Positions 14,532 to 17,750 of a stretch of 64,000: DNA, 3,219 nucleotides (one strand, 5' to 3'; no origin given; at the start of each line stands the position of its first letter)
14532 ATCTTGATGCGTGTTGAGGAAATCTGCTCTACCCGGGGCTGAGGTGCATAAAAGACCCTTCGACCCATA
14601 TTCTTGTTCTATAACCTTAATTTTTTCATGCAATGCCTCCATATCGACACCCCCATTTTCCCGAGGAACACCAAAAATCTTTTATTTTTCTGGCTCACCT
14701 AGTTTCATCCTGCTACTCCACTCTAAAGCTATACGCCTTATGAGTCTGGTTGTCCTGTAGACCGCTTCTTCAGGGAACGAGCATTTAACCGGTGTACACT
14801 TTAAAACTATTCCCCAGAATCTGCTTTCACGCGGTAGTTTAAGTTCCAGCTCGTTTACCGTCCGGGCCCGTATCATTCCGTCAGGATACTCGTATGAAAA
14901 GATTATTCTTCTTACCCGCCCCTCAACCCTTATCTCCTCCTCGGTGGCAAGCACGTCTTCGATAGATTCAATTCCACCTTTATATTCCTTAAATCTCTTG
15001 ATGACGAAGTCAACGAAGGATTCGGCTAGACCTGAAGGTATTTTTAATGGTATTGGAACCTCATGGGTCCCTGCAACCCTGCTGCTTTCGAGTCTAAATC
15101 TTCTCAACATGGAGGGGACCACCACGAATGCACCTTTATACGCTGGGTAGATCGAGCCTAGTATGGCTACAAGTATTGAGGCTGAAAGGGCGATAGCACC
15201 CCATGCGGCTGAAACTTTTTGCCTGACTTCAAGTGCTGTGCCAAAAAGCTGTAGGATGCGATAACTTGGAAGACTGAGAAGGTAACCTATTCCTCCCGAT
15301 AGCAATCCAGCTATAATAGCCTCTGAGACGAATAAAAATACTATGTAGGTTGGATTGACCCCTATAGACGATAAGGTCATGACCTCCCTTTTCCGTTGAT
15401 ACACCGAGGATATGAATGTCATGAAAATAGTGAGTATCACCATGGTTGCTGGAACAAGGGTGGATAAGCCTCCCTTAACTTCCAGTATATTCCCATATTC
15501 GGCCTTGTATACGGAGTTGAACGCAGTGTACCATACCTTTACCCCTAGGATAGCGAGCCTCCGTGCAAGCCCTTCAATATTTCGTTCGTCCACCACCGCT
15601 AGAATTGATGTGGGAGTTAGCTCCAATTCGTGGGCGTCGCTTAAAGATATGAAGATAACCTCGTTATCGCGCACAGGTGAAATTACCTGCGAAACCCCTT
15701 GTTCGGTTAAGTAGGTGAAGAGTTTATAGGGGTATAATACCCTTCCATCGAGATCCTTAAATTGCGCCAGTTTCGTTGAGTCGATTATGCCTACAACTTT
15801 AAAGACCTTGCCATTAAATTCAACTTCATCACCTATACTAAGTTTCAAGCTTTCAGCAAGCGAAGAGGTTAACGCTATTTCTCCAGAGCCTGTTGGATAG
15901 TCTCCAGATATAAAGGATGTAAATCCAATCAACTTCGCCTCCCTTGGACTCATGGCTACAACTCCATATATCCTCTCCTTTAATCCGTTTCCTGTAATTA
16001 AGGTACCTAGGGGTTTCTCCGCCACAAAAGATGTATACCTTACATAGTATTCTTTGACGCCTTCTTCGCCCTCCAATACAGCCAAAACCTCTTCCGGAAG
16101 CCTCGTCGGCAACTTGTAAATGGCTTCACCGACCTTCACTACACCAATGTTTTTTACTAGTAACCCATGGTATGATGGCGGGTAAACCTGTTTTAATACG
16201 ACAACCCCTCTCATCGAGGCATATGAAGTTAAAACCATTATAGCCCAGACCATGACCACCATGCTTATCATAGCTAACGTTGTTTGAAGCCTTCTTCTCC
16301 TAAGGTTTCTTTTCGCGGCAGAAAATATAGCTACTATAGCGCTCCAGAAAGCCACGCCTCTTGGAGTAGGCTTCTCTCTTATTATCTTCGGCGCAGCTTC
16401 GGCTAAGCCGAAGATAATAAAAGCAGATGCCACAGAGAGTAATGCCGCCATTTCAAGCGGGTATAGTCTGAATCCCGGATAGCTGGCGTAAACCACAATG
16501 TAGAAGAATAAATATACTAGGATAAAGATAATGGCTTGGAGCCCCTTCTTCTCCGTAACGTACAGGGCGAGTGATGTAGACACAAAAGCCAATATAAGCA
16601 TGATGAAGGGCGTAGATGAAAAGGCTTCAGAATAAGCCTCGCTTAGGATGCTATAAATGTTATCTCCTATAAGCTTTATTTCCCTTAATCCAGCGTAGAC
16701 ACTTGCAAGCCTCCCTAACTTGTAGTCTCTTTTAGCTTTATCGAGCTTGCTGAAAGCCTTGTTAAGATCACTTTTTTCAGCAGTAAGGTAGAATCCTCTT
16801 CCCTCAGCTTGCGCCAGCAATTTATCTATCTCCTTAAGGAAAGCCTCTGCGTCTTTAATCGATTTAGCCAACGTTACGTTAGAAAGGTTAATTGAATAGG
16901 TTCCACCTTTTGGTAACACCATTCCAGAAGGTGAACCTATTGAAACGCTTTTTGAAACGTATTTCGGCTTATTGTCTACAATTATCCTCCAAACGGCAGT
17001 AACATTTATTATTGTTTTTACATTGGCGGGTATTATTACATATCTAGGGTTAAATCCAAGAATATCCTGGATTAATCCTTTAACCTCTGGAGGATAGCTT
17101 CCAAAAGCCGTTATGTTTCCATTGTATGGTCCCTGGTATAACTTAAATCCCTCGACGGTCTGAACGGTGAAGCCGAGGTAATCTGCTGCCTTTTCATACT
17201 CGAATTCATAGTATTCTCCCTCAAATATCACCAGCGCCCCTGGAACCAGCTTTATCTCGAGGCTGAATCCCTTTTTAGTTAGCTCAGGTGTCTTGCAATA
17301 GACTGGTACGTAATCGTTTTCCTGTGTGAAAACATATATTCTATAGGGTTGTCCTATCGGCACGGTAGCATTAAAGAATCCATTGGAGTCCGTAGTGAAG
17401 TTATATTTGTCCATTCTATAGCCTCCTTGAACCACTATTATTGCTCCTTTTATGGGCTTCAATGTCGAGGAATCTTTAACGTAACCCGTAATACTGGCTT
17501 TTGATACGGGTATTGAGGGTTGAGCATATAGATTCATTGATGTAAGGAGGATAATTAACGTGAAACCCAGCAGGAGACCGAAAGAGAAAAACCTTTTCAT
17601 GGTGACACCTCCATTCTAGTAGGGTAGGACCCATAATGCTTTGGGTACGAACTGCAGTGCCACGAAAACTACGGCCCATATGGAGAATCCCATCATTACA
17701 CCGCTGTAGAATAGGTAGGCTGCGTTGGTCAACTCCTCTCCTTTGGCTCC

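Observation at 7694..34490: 27-kb one-strand array: three ATPase-less giant FtsX/MacB-type fusions, two ~16-TM paralogs and two anchored beta-sandwich paralogs woven into a Leloir/alpha-galactosidase locus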

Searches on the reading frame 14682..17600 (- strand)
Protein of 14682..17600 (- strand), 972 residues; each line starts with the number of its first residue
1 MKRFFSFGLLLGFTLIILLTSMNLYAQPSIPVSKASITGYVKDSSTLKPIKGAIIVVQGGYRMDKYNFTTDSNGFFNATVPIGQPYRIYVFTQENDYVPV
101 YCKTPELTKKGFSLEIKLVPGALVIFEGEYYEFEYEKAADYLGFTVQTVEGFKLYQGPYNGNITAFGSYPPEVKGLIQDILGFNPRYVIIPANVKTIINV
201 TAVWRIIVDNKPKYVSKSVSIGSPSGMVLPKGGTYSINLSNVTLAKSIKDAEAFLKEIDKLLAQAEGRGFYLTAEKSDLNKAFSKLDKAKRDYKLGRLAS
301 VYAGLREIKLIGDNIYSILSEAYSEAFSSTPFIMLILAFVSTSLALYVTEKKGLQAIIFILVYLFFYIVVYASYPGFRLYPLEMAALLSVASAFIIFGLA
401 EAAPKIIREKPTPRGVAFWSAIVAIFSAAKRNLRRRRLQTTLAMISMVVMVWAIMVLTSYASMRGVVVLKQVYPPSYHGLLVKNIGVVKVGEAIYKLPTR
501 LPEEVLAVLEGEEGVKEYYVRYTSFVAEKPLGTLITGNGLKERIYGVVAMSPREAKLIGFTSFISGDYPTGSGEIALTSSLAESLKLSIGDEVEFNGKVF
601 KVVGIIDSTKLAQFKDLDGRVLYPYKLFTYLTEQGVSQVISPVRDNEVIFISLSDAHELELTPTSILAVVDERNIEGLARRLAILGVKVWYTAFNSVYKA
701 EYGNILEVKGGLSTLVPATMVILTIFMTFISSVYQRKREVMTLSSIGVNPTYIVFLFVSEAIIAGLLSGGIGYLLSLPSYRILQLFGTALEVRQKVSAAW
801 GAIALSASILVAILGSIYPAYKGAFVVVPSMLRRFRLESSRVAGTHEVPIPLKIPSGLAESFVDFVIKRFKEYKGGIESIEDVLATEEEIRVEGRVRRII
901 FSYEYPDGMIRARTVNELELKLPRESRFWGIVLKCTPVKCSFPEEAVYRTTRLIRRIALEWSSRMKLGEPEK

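Call 4: search_protein_families(library=pfam, proteins=[window:14682-17600:-], max_evalue=0.01)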
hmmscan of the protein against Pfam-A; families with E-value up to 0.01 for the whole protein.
window:14682-17600:- (972 aa): 4 families
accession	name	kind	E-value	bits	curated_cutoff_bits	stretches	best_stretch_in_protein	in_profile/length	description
PF12704.14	MacB_PCD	-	6.3e-10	40.1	27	1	440-640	1-188/207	MacB-like periplasmic core domain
PF02687.27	FtsX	-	4.3e-09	36.9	25.5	1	720-822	10-114/120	FtsX-like permease C-terminal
PF13620.12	CarboxypepD_reg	-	3.5e-06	27.7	32.3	1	36-90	1-54/82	Carboxypeptidase regulatory-like domain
PF13715.12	CarbopepD_reg_2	-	0.0081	16.6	32.2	0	37-87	1-47/88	CarboxypepD_reg-like domain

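Call 17: find_homologous_proteins(query=window:14682-17600:-)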
Query window:14682-17600:- (972 aa): 11 proteins with E <= 0.001 among 8000 candidates.
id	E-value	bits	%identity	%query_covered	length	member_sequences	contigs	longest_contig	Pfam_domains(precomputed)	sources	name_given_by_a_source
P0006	0.0e+0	2118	100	100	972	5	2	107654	PF02687.28,PF12704.15,PF13620.13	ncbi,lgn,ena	-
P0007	0.0e+0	1062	52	97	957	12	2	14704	PF02687.28,PF13620.13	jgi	-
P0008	5.8e-268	910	47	97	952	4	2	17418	PF02687.28,PF12704.15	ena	-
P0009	2.2e-81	292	29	96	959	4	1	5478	PF02687.28,PF13620.13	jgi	jgi:ABC-type lipoprotein release transport system permease subunit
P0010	1.9e-80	289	28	96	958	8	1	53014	PF02687.28,PF12704.15,PF13620.13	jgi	-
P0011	5.1e-27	113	24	49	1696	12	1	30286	PF02687.28,PF04389.23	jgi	-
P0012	5.0e-23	99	25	49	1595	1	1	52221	PF02687.28,PF04389.23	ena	-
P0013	1.9e-22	97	26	50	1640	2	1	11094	PF02687.28,PF04389.23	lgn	-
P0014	5.8e-20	89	23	66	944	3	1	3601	PF02687.28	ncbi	ncbi:MAG: FtsX-like permease family protein, partial [Lentisphaerae bacterium]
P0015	4.7e-12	63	23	43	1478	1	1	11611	PF02687.28,PF04389.23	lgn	-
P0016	5.4e-10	56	23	50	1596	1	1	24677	PF02687.28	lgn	-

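Call 18: find_encoding_contigs(protein=P0010, flank=10000, max_places=2)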
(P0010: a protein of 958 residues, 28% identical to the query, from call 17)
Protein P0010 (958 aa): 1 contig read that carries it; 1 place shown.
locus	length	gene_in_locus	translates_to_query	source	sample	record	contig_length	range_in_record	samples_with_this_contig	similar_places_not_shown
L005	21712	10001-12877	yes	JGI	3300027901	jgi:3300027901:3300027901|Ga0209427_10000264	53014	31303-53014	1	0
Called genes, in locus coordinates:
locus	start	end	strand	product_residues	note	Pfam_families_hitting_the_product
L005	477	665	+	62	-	-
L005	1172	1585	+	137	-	PF00380:Ribosomal_S9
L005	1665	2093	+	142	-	PF00164:Ribosom_S12_S23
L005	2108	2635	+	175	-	PF00252:Ribosomal_L16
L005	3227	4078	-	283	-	PF01073:3Beta_HSD, PF01370:Epimerase, PF02719:Polysacc_synt_2 (weak), PF04321:RmlD_sub_bind, PF05368:NmrA (weak), PF13460:NAD_binding_10, PF16363:GDP_Man_Dehyd, PF07993:NAD_binding_4, +1 more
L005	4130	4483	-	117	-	-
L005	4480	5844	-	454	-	PF04015:DUF362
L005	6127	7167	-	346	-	PF00724:Oxidored_FMN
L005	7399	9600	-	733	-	PF20437:LonC_helical, PF13654:AAA_32, PF20436:LonB_AAA-LID, PF05362:Lon_C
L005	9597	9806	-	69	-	-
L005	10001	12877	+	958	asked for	PF13620:CarboxypepD_reg (faint), PF12704:MacB_PCD (weak), PF02687:FtsX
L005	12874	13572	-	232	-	PF00005:ABC_tran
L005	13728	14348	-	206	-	PF02687:FtsX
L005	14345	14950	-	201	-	PF10469:AKAP7_NLS, PF02834:LigT_PEase, PF13563:2_5_RNA_ligase2, PF02834:LigT_PEase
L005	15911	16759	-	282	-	PF21088:MS_channel_1st, PF00924:MS_channel_2nd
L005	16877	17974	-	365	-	PF00005:ABC_tran, PF13304:AAA_21 (faint), PF08402:TOBE_2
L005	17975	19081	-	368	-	PF00005:ABC_tran, PF13191:AAA_16 (faint), PF08402:TOBE_2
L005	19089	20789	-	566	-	PF00528:BPD_transp_1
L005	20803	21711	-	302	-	?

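Call 19: find_encoding_contigs(protein=P0012, flank=10000, max_places=2)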
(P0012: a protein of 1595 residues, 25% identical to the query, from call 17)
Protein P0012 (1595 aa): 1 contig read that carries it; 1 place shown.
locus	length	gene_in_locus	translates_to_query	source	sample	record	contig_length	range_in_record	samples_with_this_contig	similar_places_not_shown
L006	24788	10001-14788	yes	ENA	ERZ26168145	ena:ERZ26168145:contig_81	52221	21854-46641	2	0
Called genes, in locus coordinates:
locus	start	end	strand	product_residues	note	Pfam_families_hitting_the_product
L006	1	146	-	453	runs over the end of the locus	PF00289:Biotin_carb_N, PF02222:ATP-grasp, PF02786:CPSase_L_D2, PF07478:Dala_Dala_lig_C, PF02785:Biotin_carb_C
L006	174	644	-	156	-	PF00364:Biotin_lipoyl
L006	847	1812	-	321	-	PF13177:DNA_pol3_delta2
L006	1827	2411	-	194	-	PF02223:Thymidylate_kin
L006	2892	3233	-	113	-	PF00543:P-II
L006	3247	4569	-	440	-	PF00909:Ammonium_transp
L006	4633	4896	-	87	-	-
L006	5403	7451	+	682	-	PF20581:DUF6785, PF20580:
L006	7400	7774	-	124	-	-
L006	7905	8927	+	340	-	PF02687:FtsX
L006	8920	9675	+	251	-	PF00005:ABC_tran, PF02463:SMC_N (faint), PF13304:AAA_21 (faint)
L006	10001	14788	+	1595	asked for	PF04389:Peptidase_M28, PF02687:FtsX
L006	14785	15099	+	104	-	-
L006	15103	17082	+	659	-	-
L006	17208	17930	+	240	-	PF02463:SMC_N (faint), PF00005:ABC_tran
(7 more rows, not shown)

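Call 20: find_encoding_contigs(protein=P0008, flank=10000, max_places=2)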
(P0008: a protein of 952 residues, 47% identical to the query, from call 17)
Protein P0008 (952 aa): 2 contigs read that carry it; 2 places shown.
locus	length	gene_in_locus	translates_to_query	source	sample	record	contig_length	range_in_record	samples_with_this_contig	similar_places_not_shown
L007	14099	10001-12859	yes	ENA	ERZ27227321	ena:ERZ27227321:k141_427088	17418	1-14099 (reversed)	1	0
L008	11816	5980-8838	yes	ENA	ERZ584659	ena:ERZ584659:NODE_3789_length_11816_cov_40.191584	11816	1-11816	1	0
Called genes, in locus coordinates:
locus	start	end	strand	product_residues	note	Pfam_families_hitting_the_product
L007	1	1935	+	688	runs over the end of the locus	PF20581:DUF6785, PF03169:OPT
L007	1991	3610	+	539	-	-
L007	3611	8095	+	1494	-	PF04389:Peptidase_M28, PF02687:FtsX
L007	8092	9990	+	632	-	-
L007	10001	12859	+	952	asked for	PF12704:MacB_PCD, PF02687:FtsX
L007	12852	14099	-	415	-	?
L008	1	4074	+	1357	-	?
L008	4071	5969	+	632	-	-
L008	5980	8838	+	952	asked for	PF12704:MacB_PCD, PF02687:FtsX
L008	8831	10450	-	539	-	PF19773:DUF6259 (weak)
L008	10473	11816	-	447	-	?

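Call 52: search_protein_families(library=ncbifam, proteins=[window:14682-17600:-], max_evalue=0.01)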
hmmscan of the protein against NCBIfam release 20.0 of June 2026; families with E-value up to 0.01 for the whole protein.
window:14682-17600:- (972 aa): 1 family
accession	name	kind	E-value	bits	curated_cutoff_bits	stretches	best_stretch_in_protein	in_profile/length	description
TIGR03434.1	ADOP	subfamily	0.0083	14.3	622.3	0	707-830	266-397/803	ADOP family duplicated permease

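Call 76: predict_structure(alignment_id=A7)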
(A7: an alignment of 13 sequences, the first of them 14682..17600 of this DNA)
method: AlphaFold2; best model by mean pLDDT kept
length: 972 residues; sequences in the alignment: 13
mean_pLDDT: 79.8   pTM: 0.64
mean pLDDT of the five models: 79.8, 77.1, 75.7, 75.0, 73.2
residues with pLDDT >= 90: 229; 70-90: 550; 50-70: 139; < 50: 54
segments of 3 or more residues with pLDDT < 50: 1-4, 23-31, 155-168, 171-176, 409-415, 827-837, 970-972
pLDDT, mean of each block of 10 residues (from residue 1): 54 74 43 76 87 85 81 89 84 81 76 81 85 83 76 48 45 51 71 85 76 79 79 87 92 95 91 91 95 88 90 92 91 89 86 88 91 88 84 85 65 54 69 73 84 81 87 92 80 74 81 86 82 88 93 91 92 94 94 91 94 89 82 73 91 88 90 91 90 94 79 64 71 68 63 79 87 89 75 83 85 75 55 46 76 76 84 68 58 75 76 84 79 83 79 81 64 43
secondary structure, 60 per line:
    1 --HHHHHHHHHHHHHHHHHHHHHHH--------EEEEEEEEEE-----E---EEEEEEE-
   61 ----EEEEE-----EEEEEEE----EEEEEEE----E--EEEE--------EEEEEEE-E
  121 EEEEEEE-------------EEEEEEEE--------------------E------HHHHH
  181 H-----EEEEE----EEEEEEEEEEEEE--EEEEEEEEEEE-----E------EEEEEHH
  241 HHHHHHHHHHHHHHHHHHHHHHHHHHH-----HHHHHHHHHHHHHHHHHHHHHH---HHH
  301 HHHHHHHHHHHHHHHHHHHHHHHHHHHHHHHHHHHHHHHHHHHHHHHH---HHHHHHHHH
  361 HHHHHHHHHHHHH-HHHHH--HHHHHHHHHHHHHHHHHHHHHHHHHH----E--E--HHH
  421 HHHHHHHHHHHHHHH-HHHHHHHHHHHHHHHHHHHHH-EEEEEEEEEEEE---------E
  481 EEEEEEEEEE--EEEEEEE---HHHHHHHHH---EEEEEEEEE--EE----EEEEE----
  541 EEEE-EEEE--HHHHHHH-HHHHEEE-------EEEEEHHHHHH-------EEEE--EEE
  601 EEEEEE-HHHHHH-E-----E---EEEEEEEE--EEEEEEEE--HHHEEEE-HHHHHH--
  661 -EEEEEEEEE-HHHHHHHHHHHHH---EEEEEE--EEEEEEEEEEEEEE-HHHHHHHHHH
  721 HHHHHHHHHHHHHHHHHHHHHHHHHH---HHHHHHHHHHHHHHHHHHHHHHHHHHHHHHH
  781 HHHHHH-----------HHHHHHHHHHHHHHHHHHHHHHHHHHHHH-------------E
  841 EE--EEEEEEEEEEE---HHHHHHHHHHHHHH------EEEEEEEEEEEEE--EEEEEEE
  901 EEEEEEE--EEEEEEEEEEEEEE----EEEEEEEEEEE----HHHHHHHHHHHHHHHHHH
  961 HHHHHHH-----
elements in order (helices of 4 or more, strands of 3 or more residues): H3-25 E34-43 E53-59 E65-69 E75-81 E86-92 E100-103 E112-118 E120-127 E141-148 H176-181 E187-191 E196-208 E211-221 E234-238 H239-267 H273-294 H298-348 H352-373 H375-379 H382-407 H418-435 H437-457 E459-470 E480-490 E493-499 H503-511 E515-523 E532-536 E541-544 E546-549 H552-558 H560-563 E564-566 E574-578 H579-584 E592-595 E598-606 H608-613 E625-632 E635-642 E648-651 H653-658 E662-670 H672-684 E688-693 E696-709 H711-746 H750-786 H798-826 E840-842 E845-855 H859-872 E879-891 E894-907 E910-923 E928-938 H943-967

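Call 79: fold_search(model_id=the predicted structure, library=pdb)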
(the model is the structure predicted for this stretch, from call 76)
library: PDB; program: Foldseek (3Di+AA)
matches with E <= 10: 724; with E <= 0.001: 30
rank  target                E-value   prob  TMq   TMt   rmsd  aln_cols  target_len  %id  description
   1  5gko_A                1.6e-11  1.00  0.15  0.21  19.4       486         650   13  Crystal structure of tripartite-type ABC transporter, MacB from Acinetobacter baumannii (released 2017-11-15)
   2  9xro_E                2.9e-11  1.00  0.15  0.35  19.3       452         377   15  LolCDE in complex with SMT-738_3 (released 2026-03-18)
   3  9rld_E                8.2e-11  1.00  0.15  0.30  20.2       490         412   15  LolCDE complex with Lpp lipoprotein (released 2026-01-21)
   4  5xu1_M                2.9e-10  1.00  0.13  0.30  20.8       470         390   15  Structure of a non-canonical ABC transporter from Streptococcus pneumoniae R6 (released 2018-01-24)
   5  9rlc_E                3.0e-10  1.00  0.15  0.30  20.5       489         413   14  LolCDE complex with Lpp lipoprotein (released 2026-01-21)
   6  5lil_A                5.5e-10  1.00  0.15  0.23  19.5       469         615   12  Structure of Aggregatibacter actinomycetemcomitans MacB bound to ATPyS (P21) (released 2017-11-15)
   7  9rld_C                1.7e-09  1.00  0.15  0.33  19.2       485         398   13  LolCDE complex with Lpp lipoprotein (released 2026-01-21)
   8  5lil_B                1.8e-09  1.00  0.15  0.24  18.2       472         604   12  Structure of Aggregatibacter actinomycetemcomitans MacB bound to ATPyS (P21) (released 2017-11-15)
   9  5lj7_B                2.8e-09  1.00  0.15  0.24  18.0       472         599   12  Structure of Aggregatibacter actinomycetemcomitans MacB bound to ATP (P21) (released 2017-11-15)
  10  9rli_E                2.9e-09  1.00  0.14  0.31  19.9       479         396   16  LolCDEdelta(235-252) complex with Pal lipoprotein (released 2026-01-21)
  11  5lj6                  1.0e-08  1.00  0.15  0.23  20.6       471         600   12  Structure of Aggregatibacter actinomycetemcomitans MacB bound to ATPyS (P6522) (released 2017-11-15)
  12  7arh_C                3.8e-08  1.00  0.14  0.30  18.5       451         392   15  LolCDE in complex with lipoprotein (released 2021-04-07)
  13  9ge7_A                5.3e-08  1.00  0.16  0.18  26.1       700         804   13  Structure of E. coli YbbAP with bound ATP analogue (released 2025-05-28)
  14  5lj7_A                1.5e-07  1.00  0.15  0.23  18.3       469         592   11  Structure of Aggregatibacter actinomycetemcomitans MacB bound to ATP (P21) (released 2017-11-15)
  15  7w7a_B                3.4e-07  1.00  0.14  0.35  20.3       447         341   11  Heme exporter in complex with Mn-containing protoporphyrin IX, Mn-anomalous data (released 2022-06-22)
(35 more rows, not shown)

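Call 85: find_related_loci(query=A9, collection=metagenome_contigs, flank=10000)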
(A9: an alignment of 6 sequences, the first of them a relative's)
Query A9 (232 aa) in metagenome_contigs; peptide patterns used: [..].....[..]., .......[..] (x = any residue, [..] = any of these).
600 stretches matched a pattern (row limit reached: there are more); 598 encode a relative of the query (tblastn E <= 1e-3); the best 80 are kept; 80 distinct loci.
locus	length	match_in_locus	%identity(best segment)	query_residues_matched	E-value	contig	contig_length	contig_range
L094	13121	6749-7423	68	3-227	3e-105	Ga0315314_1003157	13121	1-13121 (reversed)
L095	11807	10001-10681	66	3-229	1e-102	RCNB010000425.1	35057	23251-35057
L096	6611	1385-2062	67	3-228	3e-101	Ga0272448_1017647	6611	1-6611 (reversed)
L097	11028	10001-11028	61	3-227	2e-89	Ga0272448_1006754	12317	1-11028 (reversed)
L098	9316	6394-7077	54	1-228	3e-73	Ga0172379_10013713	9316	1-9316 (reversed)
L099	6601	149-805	50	5-223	1e-70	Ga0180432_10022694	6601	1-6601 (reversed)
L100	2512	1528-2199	49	3-227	4e-71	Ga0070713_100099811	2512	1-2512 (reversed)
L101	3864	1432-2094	50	5-225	4e-69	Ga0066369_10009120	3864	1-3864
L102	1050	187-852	48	5-227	2e-74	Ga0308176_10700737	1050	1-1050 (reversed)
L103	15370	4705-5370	47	5-227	2e-68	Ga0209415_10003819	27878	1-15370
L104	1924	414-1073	48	5-223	3e-70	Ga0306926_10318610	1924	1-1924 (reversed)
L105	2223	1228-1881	49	5-223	5e-69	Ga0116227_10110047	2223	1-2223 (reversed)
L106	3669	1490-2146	49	5-223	8e-68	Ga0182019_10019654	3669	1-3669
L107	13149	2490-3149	51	5-225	1e-67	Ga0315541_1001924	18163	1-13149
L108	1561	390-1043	50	3-221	1e-70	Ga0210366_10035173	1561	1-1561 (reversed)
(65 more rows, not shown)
